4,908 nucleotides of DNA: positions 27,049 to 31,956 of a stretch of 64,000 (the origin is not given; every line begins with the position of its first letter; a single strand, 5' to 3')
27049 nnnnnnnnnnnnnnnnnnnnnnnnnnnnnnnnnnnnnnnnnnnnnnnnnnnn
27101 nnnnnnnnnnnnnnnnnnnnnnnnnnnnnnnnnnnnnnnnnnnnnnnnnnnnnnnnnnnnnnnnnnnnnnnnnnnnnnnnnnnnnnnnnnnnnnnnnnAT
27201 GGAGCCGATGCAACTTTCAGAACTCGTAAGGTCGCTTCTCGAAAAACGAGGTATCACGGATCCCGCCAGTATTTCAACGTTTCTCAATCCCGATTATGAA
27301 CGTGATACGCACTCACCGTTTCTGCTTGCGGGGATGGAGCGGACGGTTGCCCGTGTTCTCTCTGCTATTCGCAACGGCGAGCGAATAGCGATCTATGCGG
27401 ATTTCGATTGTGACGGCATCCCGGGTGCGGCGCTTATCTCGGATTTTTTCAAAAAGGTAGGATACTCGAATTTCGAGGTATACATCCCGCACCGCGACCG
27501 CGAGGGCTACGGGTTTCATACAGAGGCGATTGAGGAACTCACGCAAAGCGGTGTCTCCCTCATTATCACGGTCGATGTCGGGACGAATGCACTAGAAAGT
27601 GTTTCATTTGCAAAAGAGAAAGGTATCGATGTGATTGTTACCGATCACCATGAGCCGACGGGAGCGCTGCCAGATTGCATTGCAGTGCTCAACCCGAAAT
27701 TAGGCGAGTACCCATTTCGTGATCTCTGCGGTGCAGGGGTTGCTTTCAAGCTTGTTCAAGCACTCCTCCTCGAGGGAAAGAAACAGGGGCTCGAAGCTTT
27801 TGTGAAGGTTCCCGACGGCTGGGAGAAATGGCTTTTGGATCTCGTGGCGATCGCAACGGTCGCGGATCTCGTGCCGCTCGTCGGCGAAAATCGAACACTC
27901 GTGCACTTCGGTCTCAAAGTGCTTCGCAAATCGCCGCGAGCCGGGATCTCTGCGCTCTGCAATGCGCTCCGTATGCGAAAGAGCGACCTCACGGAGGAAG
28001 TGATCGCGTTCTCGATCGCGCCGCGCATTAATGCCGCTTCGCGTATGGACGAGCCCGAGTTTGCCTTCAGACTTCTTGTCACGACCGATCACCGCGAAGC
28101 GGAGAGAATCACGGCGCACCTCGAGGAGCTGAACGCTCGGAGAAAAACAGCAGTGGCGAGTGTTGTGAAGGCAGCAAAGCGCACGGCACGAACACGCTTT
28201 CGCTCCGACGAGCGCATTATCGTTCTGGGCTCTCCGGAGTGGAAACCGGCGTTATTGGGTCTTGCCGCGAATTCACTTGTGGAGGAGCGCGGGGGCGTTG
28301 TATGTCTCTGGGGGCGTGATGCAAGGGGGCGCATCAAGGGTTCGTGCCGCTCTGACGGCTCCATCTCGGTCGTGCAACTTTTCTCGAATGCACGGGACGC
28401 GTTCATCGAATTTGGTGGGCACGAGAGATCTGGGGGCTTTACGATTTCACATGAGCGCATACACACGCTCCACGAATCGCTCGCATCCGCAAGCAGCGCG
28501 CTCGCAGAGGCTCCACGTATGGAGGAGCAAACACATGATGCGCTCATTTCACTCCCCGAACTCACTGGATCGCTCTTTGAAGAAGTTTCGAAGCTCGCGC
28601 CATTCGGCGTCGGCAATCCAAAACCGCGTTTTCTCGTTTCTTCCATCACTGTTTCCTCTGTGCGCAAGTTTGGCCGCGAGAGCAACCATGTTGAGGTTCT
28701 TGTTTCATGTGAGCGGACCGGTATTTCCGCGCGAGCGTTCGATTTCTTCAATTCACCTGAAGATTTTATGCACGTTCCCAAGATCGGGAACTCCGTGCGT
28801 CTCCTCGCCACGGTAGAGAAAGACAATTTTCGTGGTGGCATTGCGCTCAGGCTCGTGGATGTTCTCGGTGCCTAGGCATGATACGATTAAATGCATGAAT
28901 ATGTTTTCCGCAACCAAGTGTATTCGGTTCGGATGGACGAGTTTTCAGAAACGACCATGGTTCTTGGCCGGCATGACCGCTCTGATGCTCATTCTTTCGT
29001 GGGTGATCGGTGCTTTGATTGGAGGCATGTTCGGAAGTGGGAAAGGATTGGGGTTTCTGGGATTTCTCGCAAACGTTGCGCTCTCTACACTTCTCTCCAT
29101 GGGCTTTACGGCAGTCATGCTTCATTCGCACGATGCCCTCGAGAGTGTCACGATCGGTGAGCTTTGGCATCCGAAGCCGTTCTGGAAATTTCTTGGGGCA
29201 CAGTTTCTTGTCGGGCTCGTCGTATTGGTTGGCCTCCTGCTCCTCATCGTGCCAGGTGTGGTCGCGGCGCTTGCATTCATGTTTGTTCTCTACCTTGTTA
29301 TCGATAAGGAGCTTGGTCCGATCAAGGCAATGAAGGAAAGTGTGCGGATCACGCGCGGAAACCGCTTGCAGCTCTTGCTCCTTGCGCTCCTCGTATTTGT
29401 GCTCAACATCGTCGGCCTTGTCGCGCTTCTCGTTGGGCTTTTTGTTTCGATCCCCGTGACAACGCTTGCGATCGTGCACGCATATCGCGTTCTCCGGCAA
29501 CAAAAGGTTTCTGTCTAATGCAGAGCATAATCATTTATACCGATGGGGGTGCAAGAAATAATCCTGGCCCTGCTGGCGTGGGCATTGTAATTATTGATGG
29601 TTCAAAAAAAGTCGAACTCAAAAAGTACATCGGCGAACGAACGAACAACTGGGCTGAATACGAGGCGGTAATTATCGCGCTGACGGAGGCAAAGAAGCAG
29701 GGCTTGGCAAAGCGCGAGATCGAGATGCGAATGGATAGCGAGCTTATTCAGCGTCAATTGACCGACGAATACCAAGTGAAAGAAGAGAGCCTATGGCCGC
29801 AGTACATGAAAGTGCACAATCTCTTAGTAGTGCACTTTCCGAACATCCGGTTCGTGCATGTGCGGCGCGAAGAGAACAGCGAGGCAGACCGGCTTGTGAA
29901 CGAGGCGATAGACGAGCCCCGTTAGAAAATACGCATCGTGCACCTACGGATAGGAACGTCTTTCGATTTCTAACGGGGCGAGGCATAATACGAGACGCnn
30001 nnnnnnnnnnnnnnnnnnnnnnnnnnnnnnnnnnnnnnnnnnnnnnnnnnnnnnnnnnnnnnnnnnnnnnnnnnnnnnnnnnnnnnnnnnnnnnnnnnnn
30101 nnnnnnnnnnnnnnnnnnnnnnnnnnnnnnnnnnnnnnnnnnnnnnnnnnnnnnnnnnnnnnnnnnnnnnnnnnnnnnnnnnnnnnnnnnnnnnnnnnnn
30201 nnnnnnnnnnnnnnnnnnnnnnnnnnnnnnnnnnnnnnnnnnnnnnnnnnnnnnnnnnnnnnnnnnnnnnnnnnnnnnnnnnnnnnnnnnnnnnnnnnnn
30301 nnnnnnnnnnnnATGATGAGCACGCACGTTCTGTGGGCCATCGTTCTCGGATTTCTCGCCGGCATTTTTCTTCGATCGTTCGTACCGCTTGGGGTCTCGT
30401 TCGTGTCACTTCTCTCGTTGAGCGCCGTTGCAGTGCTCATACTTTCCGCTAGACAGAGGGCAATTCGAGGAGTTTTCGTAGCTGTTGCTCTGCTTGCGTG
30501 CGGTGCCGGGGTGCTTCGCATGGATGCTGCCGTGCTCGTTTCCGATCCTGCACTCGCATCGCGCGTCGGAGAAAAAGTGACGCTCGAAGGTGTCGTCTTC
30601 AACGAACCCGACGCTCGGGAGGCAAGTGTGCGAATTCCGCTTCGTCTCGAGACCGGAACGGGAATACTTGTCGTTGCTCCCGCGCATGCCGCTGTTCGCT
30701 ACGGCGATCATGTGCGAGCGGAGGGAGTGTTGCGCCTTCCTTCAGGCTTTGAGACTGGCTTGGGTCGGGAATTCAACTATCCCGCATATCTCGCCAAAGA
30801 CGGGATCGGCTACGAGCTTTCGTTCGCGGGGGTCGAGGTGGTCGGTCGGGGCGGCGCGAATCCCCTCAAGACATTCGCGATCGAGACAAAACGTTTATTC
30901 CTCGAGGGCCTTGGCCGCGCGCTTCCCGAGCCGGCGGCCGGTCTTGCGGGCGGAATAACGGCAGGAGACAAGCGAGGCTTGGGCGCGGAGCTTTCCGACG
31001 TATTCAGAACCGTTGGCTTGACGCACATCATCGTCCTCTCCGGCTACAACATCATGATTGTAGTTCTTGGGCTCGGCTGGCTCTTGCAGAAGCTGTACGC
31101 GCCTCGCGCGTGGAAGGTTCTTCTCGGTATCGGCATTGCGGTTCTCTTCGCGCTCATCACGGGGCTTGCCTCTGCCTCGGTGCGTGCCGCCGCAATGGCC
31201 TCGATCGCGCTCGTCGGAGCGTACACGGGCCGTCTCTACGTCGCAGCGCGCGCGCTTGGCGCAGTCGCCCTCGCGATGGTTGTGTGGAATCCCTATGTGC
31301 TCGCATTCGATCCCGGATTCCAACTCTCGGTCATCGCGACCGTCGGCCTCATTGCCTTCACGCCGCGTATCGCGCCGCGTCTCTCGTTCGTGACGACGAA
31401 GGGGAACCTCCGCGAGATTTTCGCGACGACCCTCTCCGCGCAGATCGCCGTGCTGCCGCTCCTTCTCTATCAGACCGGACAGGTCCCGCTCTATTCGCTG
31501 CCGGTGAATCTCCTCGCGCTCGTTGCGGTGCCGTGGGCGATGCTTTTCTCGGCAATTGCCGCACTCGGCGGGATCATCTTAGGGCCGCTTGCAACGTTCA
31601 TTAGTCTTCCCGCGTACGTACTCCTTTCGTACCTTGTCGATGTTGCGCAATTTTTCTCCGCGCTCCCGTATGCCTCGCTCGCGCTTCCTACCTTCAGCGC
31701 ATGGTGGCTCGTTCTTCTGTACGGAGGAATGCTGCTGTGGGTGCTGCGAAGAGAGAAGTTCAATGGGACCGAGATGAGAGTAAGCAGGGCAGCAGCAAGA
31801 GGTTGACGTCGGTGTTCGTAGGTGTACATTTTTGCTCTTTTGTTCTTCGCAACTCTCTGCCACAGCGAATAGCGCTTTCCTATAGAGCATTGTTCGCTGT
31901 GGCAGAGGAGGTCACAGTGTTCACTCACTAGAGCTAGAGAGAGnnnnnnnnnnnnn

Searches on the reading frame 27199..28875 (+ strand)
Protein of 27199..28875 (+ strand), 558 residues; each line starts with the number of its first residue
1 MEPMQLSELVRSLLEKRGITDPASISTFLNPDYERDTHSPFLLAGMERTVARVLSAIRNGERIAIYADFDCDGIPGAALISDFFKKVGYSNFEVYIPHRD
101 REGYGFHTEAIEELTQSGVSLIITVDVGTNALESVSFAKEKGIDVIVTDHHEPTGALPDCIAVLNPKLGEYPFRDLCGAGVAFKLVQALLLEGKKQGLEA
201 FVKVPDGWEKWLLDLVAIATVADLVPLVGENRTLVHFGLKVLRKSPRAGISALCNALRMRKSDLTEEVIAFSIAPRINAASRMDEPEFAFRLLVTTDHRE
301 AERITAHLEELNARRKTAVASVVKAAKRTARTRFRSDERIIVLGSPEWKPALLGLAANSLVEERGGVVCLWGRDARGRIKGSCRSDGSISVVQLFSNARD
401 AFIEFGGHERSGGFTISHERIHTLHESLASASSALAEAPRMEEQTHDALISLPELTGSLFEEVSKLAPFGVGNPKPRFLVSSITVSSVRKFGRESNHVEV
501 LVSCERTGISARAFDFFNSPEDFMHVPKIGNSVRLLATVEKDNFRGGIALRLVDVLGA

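Call 24: search_protein_families(library=pfam, proteins=[window:27199-28875:+], max_evalue=0.0001)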
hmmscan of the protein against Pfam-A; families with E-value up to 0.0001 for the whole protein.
window:27199-28875:+ (558 aa): 3 families
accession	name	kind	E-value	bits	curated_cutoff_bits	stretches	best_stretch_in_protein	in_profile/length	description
PF01368.27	DHH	-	1.7e-22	80.5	28.1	1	62-219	1-124/125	DHH family, N-terminal domain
PF17768.7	RecJ_OB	-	8.4e-17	61.6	27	1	447-551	2-102/107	RecJ OB domain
PF02272.25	DHHA1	-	6.3e-07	30.2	25.9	1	339-426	3-94/102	DHHA1 domain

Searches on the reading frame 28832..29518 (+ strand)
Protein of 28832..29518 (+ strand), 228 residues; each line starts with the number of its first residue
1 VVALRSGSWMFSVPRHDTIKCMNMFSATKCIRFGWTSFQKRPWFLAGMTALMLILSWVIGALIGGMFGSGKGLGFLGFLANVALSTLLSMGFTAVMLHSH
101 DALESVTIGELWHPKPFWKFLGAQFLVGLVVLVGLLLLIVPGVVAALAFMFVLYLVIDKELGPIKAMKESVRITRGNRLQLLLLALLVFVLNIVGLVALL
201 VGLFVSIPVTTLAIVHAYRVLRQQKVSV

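Call 65: search_protein_families(library=ncbifam, proteins=[window:28832-29518:+], max_evalue=0.00001)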
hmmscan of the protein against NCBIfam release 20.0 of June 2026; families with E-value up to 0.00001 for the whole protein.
window:28832-29518:+ (228 aa): 1 family
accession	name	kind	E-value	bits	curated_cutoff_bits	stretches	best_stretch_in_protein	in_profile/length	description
NF002774.0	PRK02868.1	equivalog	1.5e-06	28.1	227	1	115-215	124-222/248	YciC family protein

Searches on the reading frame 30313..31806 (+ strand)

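Call 64: search_protein_families(library=pfam, proteins=[window:30313-31806:+], max_evalue=0.00001)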
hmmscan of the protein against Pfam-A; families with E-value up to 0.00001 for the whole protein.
window:30313-31806:+ (497 aa): 2 families
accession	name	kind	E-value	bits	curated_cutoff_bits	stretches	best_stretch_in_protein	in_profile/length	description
PF03772.21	Competence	-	1.2e-48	166.3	23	1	216-482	2-269/270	Competence protein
PF13567.11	DUF4131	-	3.3e-16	59.9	31.6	1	24-176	3-164/165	Domain of unknown function (DUF4131)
